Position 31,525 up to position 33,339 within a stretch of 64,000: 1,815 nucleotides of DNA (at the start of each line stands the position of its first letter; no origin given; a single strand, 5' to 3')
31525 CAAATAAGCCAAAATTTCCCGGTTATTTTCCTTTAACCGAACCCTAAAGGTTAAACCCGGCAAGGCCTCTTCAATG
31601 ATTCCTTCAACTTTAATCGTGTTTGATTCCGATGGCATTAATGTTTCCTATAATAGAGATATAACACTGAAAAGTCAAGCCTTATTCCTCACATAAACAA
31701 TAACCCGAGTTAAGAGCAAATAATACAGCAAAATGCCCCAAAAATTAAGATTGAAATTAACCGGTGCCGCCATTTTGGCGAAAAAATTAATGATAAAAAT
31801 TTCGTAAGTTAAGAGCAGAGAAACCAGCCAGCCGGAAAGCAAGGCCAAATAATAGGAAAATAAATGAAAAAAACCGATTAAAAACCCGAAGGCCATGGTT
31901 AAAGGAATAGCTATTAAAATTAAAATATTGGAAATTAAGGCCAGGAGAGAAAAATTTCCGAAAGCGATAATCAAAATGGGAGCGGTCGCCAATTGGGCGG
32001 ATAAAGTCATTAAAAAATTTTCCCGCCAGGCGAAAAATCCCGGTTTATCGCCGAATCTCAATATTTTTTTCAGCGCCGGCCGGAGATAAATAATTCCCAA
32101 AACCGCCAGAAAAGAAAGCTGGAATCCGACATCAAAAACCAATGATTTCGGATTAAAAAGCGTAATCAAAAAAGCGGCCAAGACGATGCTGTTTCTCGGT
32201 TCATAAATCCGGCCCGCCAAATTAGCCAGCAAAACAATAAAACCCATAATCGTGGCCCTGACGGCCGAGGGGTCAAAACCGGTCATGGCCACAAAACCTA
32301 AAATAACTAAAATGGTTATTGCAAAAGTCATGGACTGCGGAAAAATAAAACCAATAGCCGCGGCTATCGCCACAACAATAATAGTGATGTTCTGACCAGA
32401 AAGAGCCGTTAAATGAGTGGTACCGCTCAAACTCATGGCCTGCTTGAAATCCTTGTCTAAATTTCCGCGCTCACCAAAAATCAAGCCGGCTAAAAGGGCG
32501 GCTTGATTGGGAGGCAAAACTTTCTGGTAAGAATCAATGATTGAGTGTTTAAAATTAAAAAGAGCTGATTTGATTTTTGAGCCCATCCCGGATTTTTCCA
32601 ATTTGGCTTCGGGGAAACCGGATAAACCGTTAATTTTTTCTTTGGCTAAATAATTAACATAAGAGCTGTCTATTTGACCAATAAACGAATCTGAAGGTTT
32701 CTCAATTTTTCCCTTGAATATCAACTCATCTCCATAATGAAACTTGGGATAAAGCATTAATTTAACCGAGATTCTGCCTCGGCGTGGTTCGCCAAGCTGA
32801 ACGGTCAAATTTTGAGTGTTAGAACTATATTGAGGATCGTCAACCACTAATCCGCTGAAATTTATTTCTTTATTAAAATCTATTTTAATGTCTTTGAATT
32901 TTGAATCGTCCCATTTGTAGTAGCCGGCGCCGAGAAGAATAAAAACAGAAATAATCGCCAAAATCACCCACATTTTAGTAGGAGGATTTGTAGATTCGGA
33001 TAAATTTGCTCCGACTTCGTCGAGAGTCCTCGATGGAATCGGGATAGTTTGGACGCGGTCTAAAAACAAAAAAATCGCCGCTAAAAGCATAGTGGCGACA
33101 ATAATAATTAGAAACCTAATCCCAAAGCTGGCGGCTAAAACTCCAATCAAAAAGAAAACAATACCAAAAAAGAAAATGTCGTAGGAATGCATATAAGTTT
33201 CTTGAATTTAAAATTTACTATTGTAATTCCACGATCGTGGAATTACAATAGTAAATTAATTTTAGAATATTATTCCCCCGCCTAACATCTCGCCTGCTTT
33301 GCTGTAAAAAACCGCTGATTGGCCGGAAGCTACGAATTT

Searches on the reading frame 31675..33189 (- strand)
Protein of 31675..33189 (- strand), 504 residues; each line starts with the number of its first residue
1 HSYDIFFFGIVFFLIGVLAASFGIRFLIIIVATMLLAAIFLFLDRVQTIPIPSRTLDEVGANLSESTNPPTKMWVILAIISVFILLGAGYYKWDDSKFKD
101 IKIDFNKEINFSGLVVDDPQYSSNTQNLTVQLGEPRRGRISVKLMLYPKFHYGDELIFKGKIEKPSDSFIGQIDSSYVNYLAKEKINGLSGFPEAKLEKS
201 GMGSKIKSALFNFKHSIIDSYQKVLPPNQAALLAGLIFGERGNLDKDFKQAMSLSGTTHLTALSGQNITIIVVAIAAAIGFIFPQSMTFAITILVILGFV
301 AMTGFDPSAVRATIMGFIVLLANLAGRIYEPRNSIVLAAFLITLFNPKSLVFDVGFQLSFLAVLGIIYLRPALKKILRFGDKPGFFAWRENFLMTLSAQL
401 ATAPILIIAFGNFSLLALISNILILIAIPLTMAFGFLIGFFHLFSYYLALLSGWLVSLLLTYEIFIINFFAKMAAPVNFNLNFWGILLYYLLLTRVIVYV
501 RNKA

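Call 108: search_protein_families(library=pfam, proteins=[window:31675-33189:-], max_evalue=0.00001)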
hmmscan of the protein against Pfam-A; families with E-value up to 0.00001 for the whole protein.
window:31675-33189:- (504 aa): 2 families
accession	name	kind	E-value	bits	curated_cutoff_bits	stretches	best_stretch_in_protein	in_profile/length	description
PF03772.21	Competence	-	2e-49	168.8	23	1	236-500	1-267/270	Competence protein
PF13567.11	DUF4131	-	9.5e-10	38.8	31.6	1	26-167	8-135/165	Domain of unknown function (DUF4131)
